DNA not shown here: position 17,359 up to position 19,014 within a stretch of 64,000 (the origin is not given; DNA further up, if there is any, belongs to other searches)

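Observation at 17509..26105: Candidate bacterial aconitate -> itaconate -> citramalyl-CoA catabolic operon (PrpF + Tad1-like lyase + Ict/Ich/Ccl + TRAP)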

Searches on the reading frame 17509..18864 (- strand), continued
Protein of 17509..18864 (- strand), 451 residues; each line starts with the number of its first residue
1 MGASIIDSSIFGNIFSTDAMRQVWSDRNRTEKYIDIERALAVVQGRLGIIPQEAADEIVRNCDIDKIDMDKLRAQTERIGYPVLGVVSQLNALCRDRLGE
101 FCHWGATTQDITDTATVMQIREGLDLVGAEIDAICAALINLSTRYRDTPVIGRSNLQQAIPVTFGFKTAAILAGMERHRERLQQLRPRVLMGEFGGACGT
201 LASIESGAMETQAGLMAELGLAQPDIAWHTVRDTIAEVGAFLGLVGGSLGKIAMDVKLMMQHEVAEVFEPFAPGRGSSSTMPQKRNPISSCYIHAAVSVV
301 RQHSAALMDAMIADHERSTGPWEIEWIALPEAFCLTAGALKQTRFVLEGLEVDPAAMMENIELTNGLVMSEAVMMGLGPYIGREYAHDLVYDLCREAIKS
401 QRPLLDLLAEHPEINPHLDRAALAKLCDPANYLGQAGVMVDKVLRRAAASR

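Call 53: search_protein_families(library=ncbifam, proteins=[P0122, P0126, P0123, P0124, P0125, P0128, P0139, P0184, P0149], max_evalue=1e-60)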
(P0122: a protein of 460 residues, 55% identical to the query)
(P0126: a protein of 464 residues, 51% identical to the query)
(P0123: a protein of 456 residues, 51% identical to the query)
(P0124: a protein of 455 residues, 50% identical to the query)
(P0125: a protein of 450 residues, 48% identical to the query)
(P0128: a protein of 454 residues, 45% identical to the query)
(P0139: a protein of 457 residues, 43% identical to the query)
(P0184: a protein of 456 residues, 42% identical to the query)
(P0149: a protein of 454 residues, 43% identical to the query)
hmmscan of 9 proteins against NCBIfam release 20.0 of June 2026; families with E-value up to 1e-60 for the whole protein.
P0122 (460 aa): 7 families
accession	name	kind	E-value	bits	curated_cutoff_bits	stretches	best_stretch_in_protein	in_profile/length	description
NF006554.0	PRK09053.1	equivalog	3.9e-134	447.9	595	1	6-455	5-448/453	3-carboxy-cis,cis-muconate cycloisomerase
NF006500.1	PRK08937.2-4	subfamily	1.6e-107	360.1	626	1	3-454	3-445/448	adenylosuccinate lyase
NF052536.2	CoM_syn_XcbD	exception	3.2e-102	342.5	600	1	3-452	3-443/443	3-sulfopropionylcysteine synthase XcbD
TIGR02426.1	protocat_pcaB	equivalog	3e-101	338.7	355.75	1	12-360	4-338/338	3-carboxy-cis,cis-muconate cycloisomerase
NF052556.1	NtrsucLyaStm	equivalog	7.5e-89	298.7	650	1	16-453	25-465/466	nitrosuccinate lyase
TIGR00928.1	purB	equivalog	1.2e-76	258.2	326.2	1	16-451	7-435/436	adenylosuccinate lyase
NF004631.0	PRK05975.1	equivalog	1.4e-64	218.4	371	1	3-360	4-345/352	3-carboxy-cis,cis-muconate cycloisomerase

P0126 (464 aa): 6 families
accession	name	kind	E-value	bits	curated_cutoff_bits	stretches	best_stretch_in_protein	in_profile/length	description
NF006554.0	PRK09053.1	equivalog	8.1e-131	436.9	595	1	9-458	8-448/453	3-carboxy-cis,cis-muconate cycloisomerase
NF006500.1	PRK08937.2-4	subfamily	3.4e-101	339.2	626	1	4-459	4-447/448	adenylosuccinate lyase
NF052536.2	CoM_syn_XcbD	exception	1.5e-97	327.1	600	1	3-455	3-443/443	3-sulfopropionylcysteine synthase XcbD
TIGR02426.1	protocat_pcaB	equivalog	3.8e-92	308.8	355.75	1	11-360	3-338/338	3-carboxy-cis,cis-muconate cycloisomerase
NF052556.1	NtrsucLyaStm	equivalog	8.8e-86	288.6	650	1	6-455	14-464/466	nitrosuccinate lyase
TIGR00928.1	purB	equivalog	1e-73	248.6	326.2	1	20-455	11-436/436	adenylosuccinate lyase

P0123 (456 aa): 7 families
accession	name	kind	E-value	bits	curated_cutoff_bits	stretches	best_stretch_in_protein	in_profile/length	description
NF006554.0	PRK09053.1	equivalog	2.9e-145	484.5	595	1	15-452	7-448/453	3-carboxy-cis,cis-muconate cycloisomerase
NF006500.1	PRK08937.2-4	subfamily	6.5e-126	420.7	626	1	10-451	3-445/448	adenylosuccinate lyase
NF052536.2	CoM_syn_XcbD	exception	1.6e-122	409.4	600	1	9-449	2-443/443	3-sulfopropionylcysteine synthase XcbD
TIGR02426.1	protocat_pcaB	equivalog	2e-104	349.1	355.75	1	16-354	1-337/338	3-carboxy-cis,cis-muconate cycloisomerase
NF052556.1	NtrsucLyaStm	equivalog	5.1e-101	338.8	650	1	9-450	10-465/466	nitrosuccinate lyase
TIGR00928.1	purB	equivalog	6.7e-94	315.1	326.2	1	21-448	5-435/436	adenylosuccinate lyase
NF004631.0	PRK05975.1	equivalog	7.2e-71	239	371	1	10-350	4-340/352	3-carboxy-cis,cis-muconate cycloisomerase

P0124 (455 aa): 7 families
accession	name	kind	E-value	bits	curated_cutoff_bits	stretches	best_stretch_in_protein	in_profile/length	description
NF006554.0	PRK09053.1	equivalog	1.2e-146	489.2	595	1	8-449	6-450/453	3-carboxy-cis,cis-muconate cycloisomerase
NF052536.2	CoM_syn_XcbD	exception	2.8e-128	428.4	600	1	4-444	3-443/443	3-sulfopropionylcysteine synthase XcbD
NF006500.1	PRK08937.2-4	subfamily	4.1e-124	414.8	626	1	3-447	2-446/448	adenylosuccinate lyase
TIGR02426.1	protocat_pcaB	equivalog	4e-108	361.3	355.75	1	10-349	1-338/338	3-carboxy-cis,cis-muconate cycloisomerase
NF052556.1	NtrsucLyaStm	equivalog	1.2e-103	347.5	650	1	15-445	23-465/466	nitrosuccinate lyase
TIGR00928.1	purB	equivalog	5.1e-93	312.2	326.2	1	15-443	5-435/436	adenylosuccinate lyase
NF004631.0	PRK05975.1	equivalog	1.3e-75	254.6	371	1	1-346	1-342/352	3-carboxy-cis,cis-muconate cycloisomerase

P0125 (450 aa): 7 families
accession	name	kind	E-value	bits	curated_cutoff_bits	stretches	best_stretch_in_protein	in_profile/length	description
NF006554.0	PRK09053.1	equivalog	2.5e-147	491.3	595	1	8-448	6-448/453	3-carboxy-cis,cis-muconate cycloisomerase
NF006500.1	PRK08937.2-4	subfamily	3.8e-123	411.6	626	1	4-447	3-445/448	adenylosuccinate lyase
NF052536.2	CoM_syn_XcbD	exception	5.2e-123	411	600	1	5-444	4-442/443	3-sulfopropionylcysteine synthase XcbD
TIGR02426.1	protocat_pcaB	equivalog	2.3e-105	352.3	355.75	1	12-351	3-338/338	3-carboxy-cis,cis-muconate cycloisomerase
NF052556.1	NtrsucLyaStm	equivalog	1.1e-100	337.7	650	1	25-446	32-465/466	nitrosuccinate lyase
TIGR00928.1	purB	equivalog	2.9e-90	303.1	326.2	1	16-444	6-435/436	adenylosuccinate lyase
NF004631.0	PRK05975.1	equivalog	4.1e-72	243.1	371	1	5-350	5-344/352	3-carboxy-cis,cis-muconate cycloisomerase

P0128 (454 aa): 7 families
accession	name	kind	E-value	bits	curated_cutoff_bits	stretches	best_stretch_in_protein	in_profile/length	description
NF052536.2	CoM_syn_XcbD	exception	8.4e-152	505.9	600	1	2-443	2-443/443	3-sulfopropionylcysteine synthase XcbD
NF006554.0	PRK09053.1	equivalog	1.3e-150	502.2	595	1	10-447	9-449/453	3-carboxy-cis,cis-muconate cycloisomerase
NF006500.1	PRK08937.2-4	subfamily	1.6e-141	472.1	626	1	2-447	2-447/448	adenylosuccinate lyase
TIGR02426.1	protocat_pcaB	equivalog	8.9e-111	370.1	355.75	1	10-349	2-338/338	3-carboxy-cis,cis-muconate cycloisomerase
NF052556.1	NtrsucLyaStm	equivalog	2.8e-107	359.4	650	1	5-444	13-465/466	nitrosuccinate lyase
TIGR00928.1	purB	equivalog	9.5e-102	341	326.2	1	14-442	5-435/436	adenylosuccinate lyase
NF004631.0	PRK05975.1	equivalog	2.4e-78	263.6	371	1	6-349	7-345/352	3-carboxy-cis,cis-muconate cycloisomerase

P0139 (457 aa): 7 families
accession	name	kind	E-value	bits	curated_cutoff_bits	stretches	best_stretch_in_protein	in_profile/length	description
NF006554.0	PRK09053.1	equivalog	2.2e-200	666.3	595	1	11-455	7-451/453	3-carboxy-cis,cis-muconate cycloisomerase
TIGR02426.1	protocat_pcaB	equivalog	2.9e-133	444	355.75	1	12-355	1-338/338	3-carboxy-cis,cis-muconate cycloisomerase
NF052556.1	NtrsucLyaStm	equivalog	1.4e-118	396.8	650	1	12-450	17-465/466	nitrosuccinate lyase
NF006500.1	PRK08937.2-4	subfamily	2.3e-117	392.5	626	1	17-450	14-444/448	adenylosuccinate lyase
NF052536.2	CoM_syn_XcbD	exception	3.3e-106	355.6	600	1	15-449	12-443/443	3-sulfopropionylcysteine synthase XcbD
TIGR00928.1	purB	equivalog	2.4e-82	277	326.2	1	17-448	5-435/436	adenylosuccinate lyase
NF004631.0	PRK05975.1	equivalog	6.8e-72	242.4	371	1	11-355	9-345/352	3-carboxy-cis,cis-muconate cycloisomerase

P0184 (456 aa): 7 families
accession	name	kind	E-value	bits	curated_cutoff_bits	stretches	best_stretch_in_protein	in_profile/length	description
NF006554.0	PRK09053.1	equivalog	2.7e-155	517.6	595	1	2-445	5-451/453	3-carboxy-cis,cis-muconate cycloisomerase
TIGR02426.1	protocat_pcaB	equivalog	4.6e-119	397.3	355.75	1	5-345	1-338/338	3-carboxy-cis,cis-muconate cycloisomerase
NF052536.2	CoM_syn_XcbD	exception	2e-108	363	600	1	3-437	7-441/443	3-sulfopropionylcysteine synthase XcbD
NF006500.1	PRK08937.2-4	subfamily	4.8e-106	355.2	626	1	7-440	11-444/448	adenylosuccinate lyase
NF052556.1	NtrsucLyaStm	equivalog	2.4e-104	349.8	650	1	3-440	15-465/466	nitrosuccinate lyase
TIGR00928.1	purB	equivalog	5.5e-76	256.1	326.2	1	10-437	5-434/436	adenylosuccinate lyase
NF004631.0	PRK05975.1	equivalog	3.5e-72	243.3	371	1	4-341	9-341/352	3-carboxy-cis,cis-muconate cycloisomerase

P0149 (454 aa): 7 families
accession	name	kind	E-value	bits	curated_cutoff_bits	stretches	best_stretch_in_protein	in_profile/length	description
NF006554.0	PRK09053.1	equivalog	8.2e-181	601.7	595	1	2-448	6-449/453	3-carboxy-cis,cis-muconate cycloisomerase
TIGR02426.1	protocat_pcaB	equivalog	1.2e-117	392.6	355.75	1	4-350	1-338/338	3-carboxy-cis,cis-muconate cycloisomerase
NF052556.1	NtrsucLyaStm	equivalog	2.3e-113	379.5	650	1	17-445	30-465/466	nitrosuccinate lyase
NF006500.1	PRK08937.2-4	subfamily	6.4e-105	351.5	626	1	2-448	7-447/448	adenylosuccinate lyase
NF052536.2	CoM_syn_XcbD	exception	5e-103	345.2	600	1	2-444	7-443/443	3-sulfopropionylcysteine synthase XcbD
TIGR00928.1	purB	equivalog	1e-84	284.9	326.2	1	11-443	7-435/436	adenylosuccinate lyase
NF004631.0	PRK05975.1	equivalog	1.6e-72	244.4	371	1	4-351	10-346/352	3-carboxy-cis,cis-muconate cycloisomerase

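Call 61: search_dna_similar(query=window:17509-18864:-, collection=plasmids, mode=protein, max_evalue=1e-100, max_rows=30)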
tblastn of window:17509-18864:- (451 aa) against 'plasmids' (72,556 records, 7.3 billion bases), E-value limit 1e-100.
Records with a match: 43; places in all: 44; records where one place covers at least 80% of the query: 43.
Best place of each record, by identity: 60-80% 7; <60% 36.
By first word of the organism name: Paraburkholderia 6; Azospirillum 4; Rhizobium 4; Burkholderia 4; Ralstonia 4; Caballeronia 3; Variovorax 2; Cupriavidus 2; Bradyrhizobium 1; Komagataeibacter 1; and 12 more.
By predicted mobility (MOB-suite, as given by PLSDB): non-mobilizable 25; mobilizable 11; conjugative 7.
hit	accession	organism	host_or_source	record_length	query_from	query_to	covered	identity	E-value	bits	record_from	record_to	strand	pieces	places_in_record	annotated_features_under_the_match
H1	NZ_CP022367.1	Azospirillum sp. TSH58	single cell,paddy soils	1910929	1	446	99%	79.4%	0e+0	739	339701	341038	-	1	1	record has no annotation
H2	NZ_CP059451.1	Azospirillum brasilense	Prokaryotes,soil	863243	1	446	99%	78.9%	0e+0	734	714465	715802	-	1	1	pcaB: 3-carboxy-cis,cis-muconate cycloisomerase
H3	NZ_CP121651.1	Bradyrhizobium sp. CB82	Stylosanthes guianensis,cell culture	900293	1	446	99%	78.7%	0e+0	736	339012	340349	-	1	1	adenylosuccinate lyase family protein | CoA ester lyase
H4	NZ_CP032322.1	Azospirillum argentinense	soil sample,Agricultural field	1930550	1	446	99%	78.5%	0e+0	731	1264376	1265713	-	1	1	record has no annotation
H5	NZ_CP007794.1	Azospirillum argentinense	Triticum aestivum L.,Root,wheat ...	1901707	1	446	99%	78.5%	0e+0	731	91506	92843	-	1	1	record has no annotation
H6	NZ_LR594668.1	Variovorax sp. SRS16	linuron-contaminated soil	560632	1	444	98%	76.4%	0e+0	721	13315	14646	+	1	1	adenylosuccinate lyase family protein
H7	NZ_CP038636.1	Cupriavidus oxalaticus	whole organism,sewage sludge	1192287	1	444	98%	75.9%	0e+0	723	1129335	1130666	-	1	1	none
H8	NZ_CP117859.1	Komagataeibacter oboediens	Cell culture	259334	1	450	100%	54.4%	2e-154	491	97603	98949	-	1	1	adenylosuccinate lyase family protein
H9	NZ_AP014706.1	Methylobacterium aquaticum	-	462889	3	451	100%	54.1%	3e-151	482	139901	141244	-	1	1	pcaB: 3-carboxy-cis,cis-muconate cycloisomerase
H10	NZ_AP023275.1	Agrobacterium vitis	Vitis vinifera,grapevine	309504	1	451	100%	53.8%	5e-142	456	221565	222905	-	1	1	pcaB: 3-carboxy-cis,cis-muconate cycloisomerase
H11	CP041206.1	Rhizobium sp. NIBRBAC000502774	Genome assembly,Coal mine soil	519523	1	444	98%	54.2%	3e-143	459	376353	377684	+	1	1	pcaB: 3-carboxy-cis,cis-muconate cycloisomerase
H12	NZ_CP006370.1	Aureimonas sp. AU20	-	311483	1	444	98%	53.9%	7e-135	435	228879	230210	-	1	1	pcaB: 3-carboxy-cis,cis-muconate cycloisomerase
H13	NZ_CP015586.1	Roseomonas gilardii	Purified bacterial strains from deep ...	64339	3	451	100%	52.3%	2e-148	474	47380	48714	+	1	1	adenylosuccinate lyase family protein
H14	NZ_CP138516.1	Variovorax paradoxus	Legume root,PacBio whole genome assembly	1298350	1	444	98%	51.8%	8e-148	473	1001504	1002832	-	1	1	none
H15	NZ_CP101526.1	Burkholderia arboris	mixed culture,soil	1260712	3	444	98%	51.6%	8e-150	478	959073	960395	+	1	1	none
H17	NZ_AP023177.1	Paraburkholderia largidicola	Physopelta gutta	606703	1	444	98%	50.9%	1e-145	466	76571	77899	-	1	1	adenylosuccinate lyase family protein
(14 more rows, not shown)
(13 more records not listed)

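Call 62: get_annotated_region(hit=H3, flank=10000)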
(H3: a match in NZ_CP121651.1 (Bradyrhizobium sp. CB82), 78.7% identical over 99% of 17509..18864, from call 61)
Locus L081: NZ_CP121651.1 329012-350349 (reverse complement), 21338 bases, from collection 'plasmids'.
description: Bradyrhizobium sp. CB82 plasmid pCB82_1, complete sequence
organism: Bradyrhizobium sp. CB82 (NCBI taxid 3039159)
taxonomy: Bacteria; Pseudomonadota; Alphaproteobacteria; Hyphomicrobiales; Nitrobacteraceae; Bradyrhizobium; Bradyrhizobium sp. CB82
host: -; source: Stylosanthes guianensis,cell culture; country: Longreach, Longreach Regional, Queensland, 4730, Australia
typing (MOB-suite, as given by PLSDB): conjugative; replicon rep_cluster_506; relaxase MOBP; mating-pair formation MPF_T
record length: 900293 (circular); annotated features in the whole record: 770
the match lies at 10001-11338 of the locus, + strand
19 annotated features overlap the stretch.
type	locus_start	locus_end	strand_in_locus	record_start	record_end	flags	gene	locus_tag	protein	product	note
CDS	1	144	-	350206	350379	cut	-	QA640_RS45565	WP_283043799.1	hypothetical protein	-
CDS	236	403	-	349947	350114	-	-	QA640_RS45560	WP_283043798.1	hypothetical protein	-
CDS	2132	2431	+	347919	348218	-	-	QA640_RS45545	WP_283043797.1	transposase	-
CDS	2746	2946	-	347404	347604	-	-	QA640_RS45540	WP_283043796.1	hypothetical protein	-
CDS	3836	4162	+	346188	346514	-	-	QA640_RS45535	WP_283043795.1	hypothetical protein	-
CDS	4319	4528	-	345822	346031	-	-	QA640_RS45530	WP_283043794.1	hypothetical protein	-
CDS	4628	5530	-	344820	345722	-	-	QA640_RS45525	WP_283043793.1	LysR family transcriptional regulator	-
CDS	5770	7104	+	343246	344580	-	dctA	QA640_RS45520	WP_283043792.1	C4-dicarboxylate transporter DctA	GO:0006835 - dicarboxylic acid transport [Evidence IEA]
CDS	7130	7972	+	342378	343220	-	-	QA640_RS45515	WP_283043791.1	MaoC family dehydratase N-terminal domain-containing protein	-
CDS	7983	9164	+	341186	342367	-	-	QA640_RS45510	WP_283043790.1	CaiB/BaiF CoA-transferase family protein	-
CDS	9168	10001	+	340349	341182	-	-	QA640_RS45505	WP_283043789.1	CoA ester lyase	-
CDS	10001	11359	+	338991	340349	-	-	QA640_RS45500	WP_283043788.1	adenylosuccinate lyase family protein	-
CDS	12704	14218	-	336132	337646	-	-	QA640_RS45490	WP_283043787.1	amidase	-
CDS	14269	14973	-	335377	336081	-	-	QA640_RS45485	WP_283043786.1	ABC transporter ATP-binding protein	-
CDS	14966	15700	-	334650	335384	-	-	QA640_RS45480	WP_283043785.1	ABC transporter ATP-binding protein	-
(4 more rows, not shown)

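Call 63: get_annotated_region(hit=H2, flank=10000)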
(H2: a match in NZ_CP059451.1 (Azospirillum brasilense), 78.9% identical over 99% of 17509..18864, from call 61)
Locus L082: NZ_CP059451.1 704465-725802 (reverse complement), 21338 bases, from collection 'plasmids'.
description: Azospirillum brasilense strain 2020WEIHUA_K plasmid unnamed2, complete sequence
organism: Azospirillum brasilense (NCBI taxid 192)
taxonomy: Bacteria; Pseudomonadota; Alphaproteobacteria; Rhodospirillales; Azospirillaceae; Azospirillum; Azospirillum brasilense
host: -; source: Prokaryotes,soil; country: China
typing (MOB-suite, as given by PLSDB): mobilizable; relaxase MOBP
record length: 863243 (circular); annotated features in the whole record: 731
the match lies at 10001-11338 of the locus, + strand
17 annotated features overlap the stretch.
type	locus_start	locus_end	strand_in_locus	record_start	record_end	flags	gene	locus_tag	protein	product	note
CDS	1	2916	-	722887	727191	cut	-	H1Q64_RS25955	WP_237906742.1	response regulator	GO:0000160 - phosphorelay signal transduction system [Evidence IEA]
CDS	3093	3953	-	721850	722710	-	-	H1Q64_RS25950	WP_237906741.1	DMT family transporter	GO:0055085 - transmembrane transport [Evidence IEA]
CDS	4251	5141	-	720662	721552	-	-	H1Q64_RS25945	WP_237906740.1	LysR family transcriptional regulator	GO:0006355 - regulation of DNA-templated transcription [Evidence IEA]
CDS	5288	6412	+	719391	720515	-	-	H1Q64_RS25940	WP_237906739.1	4-oxalomesaconate tautomerase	-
CDS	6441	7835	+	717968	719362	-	dctA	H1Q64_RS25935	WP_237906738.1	C4-dicarboxylate transporter DctA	GO:0006835 - dicarboxylic acid transport [Evidence IEA]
CDS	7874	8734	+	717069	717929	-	-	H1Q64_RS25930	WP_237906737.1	MaoC family dehydratase N-terminal domain-containing protein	-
CDS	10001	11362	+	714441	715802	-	pcaB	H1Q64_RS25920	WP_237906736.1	3-carboxy-cis,cis-muconate cycloisomerase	-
CDS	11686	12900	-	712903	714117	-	-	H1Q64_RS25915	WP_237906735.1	FAD-dependent oxidoreductase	-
CDS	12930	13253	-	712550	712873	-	-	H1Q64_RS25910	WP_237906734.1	2Fe-2S iron-sulfur cluster-binding protein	-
CDS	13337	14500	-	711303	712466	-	-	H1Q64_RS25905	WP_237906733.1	cytochrome P450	-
CDS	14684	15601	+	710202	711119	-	-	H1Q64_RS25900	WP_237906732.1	helix-turn-helix domain-containing protein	GO:0006355 - regulation of DNA-templated transcription [Evidence IEA]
CDS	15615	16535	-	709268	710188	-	-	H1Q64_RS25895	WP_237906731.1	DUF1932 domain-containing protein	-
CDS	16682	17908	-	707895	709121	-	-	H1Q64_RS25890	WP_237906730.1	LysR family transcriptional regulator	-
CDS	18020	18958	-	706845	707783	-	-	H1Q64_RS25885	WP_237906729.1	hypothetical protein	-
CDS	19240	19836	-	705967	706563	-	-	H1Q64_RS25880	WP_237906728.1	TetR/AcrR family transcriptional regulator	GO:0006355 - regulation of DNA-templated transcription [Evidence IEA]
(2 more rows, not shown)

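Call 78: find_encoding_contigs(protein=P0122, flank=8000, max_places=2)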
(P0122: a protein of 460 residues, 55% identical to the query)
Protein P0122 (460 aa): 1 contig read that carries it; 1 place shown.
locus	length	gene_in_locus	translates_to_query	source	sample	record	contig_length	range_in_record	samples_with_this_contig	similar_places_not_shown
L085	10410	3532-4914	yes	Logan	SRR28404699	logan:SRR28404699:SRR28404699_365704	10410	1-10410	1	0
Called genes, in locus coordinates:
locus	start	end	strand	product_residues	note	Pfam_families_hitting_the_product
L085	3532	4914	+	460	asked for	PF00206:Lyase_1, PF10397:ADSL_C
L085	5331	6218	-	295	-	PF07690:MFS_1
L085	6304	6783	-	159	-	PF07690:MFS_1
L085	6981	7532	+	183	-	-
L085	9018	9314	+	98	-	PF04303:PrpF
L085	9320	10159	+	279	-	PF04303:PrpF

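Call 79: find_encoding_contigs(protein=P0126, flank=8000, max_places=2)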
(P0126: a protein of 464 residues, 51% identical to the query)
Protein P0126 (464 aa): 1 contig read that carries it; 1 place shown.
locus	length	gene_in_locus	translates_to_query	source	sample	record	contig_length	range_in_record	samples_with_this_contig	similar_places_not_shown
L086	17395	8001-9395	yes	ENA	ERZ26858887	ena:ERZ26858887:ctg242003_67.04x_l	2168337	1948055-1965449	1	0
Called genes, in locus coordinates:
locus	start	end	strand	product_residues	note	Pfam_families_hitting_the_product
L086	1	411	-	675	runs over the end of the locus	PF11374:DUF3176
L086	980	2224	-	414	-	PF00248:Aldo_ket_red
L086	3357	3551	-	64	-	PF03656:Pam16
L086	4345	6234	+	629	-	PF06398:Pex24p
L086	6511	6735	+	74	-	-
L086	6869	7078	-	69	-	-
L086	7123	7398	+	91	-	-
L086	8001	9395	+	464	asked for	PF00206:Lyase_1, PF10397:ADSL_C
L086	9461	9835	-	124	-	-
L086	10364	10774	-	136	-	-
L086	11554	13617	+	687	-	PF04768:NAT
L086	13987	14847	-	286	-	PF04922:DIE2_ALG10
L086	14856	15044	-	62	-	PF04922:DIE2_ALG10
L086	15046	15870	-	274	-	PF04922:DIE2_ALG10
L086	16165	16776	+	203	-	PF25005:PSF2_N, PF05916:Sld5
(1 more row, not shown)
